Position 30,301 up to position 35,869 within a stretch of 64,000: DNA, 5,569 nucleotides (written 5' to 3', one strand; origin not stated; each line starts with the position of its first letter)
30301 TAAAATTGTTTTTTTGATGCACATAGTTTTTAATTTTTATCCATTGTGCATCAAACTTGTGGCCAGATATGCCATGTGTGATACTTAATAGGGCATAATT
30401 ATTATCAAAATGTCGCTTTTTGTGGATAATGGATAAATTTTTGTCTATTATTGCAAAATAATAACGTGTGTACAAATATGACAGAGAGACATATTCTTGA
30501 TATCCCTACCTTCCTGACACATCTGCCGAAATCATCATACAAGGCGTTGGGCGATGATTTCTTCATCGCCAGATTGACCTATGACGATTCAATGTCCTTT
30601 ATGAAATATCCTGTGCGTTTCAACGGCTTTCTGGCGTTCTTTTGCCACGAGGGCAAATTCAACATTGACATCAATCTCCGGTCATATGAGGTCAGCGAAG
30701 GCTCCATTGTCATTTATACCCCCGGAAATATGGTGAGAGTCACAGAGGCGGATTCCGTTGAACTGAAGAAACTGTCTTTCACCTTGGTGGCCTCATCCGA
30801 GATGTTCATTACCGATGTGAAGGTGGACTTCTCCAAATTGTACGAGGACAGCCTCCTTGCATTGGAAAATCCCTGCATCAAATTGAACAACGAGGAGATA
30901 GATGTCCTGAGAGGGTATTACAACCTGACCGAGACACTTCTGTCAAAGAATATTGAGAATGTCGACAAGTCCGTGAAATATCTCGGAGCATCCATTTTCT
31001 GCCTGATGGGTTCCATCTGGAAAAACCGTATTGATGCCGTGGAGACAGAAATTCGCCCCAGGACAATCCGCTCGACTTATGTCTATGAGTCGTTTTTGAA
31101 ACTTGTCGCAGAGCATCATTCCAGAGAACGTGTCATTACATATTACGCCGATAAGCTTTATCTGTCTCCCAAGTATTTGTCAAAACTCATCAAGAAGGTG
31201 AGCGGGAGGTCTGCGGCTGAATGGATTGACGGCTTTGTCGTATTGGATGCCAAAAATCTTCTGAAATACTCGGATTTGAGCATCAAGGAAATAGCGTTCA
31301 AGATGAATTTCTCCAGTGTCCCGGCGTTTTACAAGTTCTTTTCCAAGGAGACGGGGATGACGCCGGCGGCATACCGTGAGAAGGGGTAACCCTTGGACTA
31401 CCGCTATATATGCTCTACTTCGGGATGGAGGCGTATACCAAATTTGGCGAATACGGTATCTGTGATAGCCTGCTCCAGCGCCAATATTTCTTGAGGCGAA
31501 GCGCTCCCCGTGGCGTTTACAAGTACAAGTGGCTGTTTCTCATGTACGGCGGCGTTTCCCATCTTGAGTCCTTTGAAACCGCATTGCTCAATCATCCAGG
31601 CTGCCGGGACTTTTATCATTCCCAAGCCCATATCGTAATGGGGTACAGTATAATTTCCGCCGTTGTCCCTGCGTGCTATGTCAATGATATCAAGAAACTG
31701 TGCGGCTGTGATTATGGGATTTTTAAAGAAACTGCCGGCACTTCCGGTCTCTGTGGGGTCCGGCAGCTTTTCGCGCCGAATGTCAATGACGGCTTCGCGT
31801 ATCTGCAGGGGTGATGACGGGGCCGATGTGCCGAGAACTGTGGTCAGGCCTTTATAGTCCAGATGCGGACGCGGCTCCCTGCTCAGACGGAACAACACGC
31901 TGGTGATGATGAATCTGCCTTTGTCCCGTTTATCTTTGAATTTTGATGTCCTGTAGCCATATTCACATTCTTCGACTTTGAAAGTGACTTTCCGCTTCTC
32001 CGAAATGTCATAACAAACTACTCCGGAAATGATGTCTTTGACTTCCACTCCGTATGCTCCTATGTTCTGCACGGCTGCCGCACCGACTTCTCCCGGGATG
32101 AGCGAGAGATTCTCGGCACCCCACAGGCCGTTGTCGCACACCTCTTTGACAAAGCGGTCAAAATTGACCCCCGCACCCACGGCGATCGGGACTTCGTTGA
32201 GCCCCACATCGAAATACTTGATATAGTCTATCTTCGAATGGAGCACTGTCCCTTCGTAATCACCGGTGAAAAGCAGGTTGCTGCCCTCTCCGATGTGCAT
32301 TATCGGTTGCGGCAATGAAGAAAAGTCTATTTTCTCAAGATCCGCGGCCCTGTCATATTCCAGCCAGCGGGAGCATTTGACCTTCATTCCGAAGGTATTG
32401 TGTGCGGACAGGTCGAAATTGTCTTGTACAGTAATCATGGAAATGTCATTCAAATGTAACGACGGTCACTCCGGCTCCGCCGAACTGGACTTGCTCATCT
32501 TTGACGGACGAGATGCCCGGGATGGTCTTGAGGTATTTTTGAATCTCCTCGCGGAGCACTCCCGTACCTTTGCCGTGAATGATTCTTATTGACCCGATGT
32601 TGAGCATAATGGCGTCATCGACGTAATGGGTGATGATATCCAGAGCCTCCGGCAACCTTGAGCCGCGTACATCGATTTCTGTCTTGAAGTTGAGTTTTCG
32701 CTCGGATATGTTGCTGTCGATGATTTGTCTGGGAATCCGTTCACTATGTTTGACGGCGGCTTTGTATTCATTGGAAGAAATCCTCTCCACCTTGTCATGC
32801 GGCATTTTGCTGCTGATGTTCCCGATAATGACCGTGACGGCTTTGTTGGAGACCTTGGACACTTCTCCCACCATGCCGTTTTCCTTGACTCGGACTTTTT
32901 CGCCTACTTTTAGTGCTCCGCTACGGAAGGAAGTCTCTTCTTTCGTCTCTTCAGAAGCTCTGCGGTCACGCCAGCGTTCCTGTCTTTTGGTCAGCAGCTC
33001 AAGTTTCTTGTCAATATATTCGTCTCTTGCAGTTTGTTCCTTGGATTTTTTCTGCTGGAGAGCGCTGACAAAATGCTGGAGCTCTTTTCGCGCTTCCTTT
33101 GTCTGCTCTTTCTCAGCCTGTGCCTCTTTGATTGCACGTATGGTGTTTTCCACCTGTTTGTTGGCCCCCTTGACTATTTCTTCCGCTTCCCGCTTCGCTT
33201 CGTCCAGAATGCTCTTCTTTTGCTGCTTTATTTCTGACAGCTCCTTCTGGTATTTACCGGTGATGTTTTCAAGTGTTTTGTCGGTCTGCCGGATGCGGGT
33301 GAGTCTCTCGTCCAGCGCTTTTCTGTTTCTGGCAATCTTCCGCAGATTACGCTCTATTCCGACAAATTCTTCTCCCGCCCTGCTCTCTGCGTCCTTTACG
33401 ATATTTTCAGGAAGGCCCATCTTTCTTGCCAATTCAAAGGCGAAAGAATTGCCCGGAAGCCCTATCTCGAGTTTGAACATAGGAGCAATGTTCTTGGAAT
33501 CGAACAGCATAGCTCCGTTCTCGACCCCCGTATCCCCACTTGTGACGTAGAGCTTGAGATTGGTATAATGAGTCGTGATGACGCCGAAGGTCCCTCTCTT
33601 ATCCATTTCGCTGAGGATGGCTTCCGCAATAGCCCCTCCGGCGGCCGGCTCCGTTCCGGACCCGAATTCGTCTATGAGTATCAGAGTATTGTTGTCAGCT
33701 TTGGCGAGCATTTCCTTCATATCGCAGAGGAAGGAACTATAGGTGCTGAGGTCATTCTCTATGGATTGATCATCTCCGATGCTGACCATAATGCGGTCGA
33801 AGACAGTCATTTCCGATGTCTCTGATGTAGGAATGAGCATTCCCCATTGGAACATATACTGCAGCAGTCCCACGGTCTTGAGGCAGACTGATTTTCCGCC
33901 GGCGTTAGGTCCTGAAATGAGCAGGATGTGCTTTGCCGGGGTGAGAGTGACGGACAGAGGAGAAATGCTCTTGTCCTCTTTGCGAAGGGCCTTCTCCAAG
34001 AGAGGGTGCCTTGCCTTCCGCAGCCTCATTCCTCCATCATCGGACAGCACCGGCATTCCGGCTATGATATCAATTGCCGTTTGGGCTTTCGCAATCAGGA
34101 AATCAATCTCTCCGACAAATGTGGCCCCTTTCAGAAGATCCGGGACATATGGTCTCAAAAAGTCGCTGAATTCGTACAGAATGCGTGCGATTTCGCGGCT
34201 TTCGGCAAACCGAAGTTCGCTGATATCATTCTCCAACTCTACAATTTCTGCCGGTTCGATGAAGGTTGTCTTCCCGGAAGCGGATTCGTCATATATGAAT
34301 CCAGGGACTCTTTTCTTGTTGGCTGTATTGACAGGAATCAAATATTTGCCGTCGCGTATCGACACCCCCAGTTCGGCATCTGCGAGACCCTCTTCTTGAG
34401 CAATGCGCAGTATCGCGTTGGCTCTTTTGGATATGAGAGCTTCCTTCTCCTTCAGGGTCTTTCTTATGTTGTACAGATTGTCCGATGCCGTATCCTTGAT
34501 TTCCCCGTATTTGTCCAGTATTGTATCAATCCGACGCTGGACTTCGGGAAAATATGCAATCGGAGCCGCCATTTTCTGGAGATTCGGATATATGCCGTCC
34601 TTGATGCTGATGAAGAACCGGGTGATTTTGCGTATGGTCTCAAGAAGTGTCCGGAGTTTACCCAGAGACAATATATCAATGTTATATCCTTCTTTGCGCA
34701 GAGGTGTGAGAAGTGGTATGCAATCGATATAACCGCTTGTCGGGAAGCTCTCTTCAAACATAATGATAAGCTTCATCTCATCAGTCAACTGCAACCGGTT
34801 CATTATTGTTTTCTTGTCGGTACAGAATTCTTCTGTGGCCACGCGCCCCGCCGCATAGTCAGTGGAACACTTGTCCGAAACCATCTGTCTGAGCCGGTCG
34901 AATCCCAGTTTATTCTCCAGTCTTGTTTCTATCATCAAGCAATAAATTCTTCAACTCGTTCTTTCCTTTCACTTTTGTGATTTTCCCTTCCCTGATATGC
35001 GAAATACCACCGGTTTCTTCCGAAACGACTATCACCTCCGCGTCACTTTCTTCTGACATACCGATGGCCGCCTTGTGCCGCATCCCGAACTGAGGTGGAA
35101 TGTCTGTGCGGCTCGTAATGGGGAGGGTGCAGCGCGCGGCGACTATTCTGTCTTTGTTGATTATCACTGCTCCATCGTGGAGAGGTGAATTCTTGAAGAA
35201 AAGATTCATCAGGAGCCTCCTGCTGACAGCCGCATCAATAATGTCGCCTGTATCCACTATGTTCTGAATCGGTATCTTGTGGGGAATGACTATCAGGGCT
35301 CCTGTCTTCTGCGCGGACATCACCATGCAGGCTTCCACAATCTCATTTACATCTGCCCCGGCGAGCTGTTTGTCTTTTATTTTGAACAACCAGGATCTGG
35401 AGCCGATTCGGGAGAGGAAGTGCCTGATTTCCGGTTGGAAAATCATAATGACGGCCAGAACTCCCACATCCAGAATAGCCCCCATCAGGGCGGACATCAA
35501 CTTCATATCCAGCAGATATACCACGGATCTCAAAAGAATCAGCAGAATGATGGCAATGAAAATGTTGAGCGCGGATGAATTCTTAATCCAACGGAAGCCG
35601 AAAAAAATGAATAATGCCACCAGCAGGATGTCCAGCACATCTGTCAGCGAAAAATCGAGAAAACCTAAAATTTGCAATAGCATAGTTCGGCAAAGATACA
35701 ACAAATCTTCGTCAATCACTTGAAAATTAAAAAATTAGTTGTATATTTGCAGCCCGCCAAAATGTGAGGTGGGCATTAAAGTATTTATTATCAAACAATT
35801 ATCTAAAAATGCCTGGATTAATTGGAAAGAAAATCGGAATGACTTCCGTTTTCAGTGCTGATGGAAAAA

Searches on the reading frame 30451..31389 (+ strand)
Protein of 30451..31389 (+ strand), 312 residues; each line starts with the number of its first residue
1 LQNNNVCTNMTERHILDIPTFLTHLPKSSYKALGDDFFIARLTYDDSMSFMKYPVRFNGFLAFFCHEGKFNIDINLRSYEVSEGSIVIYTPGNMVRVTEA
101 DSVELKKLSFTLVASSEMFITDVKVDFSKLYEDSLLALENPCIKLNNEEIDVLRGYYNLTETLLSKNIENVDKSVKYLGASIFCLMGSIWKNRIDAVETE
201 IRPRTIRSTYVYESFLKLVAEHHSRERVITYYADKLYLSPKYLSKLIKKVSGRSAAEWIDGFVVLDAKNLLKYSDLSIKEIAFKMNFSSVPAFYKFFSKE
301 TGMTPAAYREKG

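Call 18: search_protein_families(library=pfam, proteins=[window:30451-31389:+])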
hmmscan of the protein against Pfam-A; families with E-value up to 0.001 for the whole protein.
window:30451-31389:+ (312 aa): 2 families
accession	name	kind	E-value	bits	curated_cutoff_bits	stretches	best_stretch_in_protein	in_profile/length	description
PF12833.13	HTH_18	-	1.7e-20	73.5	33.6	1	232-310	1-79/80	Helix-turn-helix domain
PF00165.29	HTH_AraC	-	1e-10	41.9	26.6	1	274-309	7-41/42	Bacterial regulatory helix-turn-helix proteins, AraC family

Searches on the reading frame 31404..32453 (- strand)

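Call 18: search_protein_families(library=pfam, proteins=[window:31404-32453:-])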
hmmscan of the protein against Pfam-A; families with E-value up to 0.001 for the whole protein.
window:31404-32453:- (349 aa): 2 families
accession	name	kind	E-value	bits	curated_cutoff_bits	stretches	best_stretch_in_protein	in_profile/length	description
PF02873.21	MurB_C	-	5.1e-29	100.8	27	1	217-349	1-99/99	UDP-N-acetylenolpyruvoylglucosamine reductase, C-terminal domain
PF01565.28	FAD_binding_4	-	2.3e-11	44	26.4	1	49-146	25-127/139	FAD binding domain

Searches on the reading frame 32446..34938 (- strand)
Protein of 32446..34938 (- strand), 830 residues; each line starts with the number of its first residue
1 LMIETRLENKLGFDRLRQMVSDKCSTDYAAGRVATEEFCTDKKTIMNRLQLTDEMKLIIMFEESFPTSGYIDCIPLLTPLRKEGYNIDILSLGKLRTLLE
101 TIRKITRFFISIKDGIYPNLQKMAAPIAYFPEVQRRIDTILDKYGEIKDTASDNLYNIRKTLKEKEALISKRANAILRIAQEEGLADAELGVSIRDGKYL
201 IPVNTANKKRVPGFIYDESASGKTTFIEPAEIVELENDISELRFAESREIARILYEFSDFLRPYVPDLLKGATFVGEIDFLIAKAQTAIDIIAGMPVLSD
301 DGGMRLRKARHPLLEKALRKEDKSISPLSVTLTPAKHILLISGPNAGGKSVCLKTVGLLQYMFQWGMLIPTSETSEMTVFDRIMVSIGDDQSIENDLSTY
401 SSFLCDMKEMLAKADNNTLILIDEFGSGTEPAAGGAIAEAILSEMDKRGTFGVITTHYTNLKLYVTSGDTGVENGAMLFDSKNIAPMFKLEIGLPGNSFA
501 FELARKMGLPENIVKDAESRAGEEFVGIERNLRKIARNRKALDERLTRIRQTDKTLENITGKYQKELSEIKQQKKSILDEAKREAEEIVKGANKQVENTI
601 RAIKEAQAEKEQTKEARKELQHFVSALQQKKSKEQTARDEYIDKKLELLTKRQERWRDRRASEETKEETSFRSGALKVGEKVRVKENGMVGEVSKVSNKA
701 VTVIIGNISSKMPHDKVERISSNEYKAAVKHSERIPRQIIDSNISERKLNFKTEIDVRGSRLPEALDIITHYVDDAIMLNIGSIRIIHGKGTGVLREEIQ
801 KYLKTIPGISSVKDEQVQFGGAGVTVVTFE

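Call 18: search_protein_families(library=pfam, proteins=[window:32446-34938:-])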
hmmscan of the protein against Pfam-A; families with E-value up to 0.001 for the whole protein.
window:32446-34938:- (830 aa): 3 families
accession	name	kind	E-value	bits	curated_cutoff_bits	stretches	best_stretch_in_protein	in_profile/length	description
PF00488.27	MutS_V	-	1.2e-29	104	30.2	1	340-520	2-183/188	MutS domain V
PF01713.27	Smr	-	4.9e-21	75.1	25.7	1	755-829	1-76/77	Smr domain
PF20297.4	MSSS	-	0.0005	20.1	26.8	0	678-713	1-38/42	MutS2 and Smr-associated SH3 domain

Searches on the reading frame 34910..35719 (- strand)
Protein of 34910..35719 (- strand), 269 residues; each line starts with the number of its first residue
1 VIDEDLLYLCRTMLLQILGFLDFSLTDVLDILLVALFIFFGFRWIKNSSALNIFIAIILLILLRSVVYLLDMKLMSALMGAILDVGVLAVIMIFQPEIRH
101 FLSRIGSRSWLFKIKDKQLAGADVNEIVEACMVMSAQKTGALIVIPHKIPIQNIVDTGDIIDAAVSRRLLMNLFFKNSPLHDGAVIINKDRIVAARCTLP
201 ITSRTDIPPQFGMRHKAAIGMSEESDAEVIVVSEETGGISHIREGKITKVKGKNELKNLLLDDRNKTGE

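Call 18: search_protein_families(library=pfam, proteins=[window:34910-35719:-])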
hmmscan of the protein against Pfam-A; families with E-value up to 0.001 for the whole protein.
window:34910-35719:- (269 aa): 2 families
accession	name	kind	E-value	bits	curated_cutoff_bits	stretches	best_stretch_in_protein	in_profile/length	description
PF02457.21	DAC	-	5.6e-42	142.5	27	1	129-246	2-118/119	DisA bacterial checkpoint controller nucleotide-binding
PF19293.4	CdaA_N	-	5.5e-16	58.9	23.8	1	20-98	2-81/81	CdaA N-terminal transmembrane domain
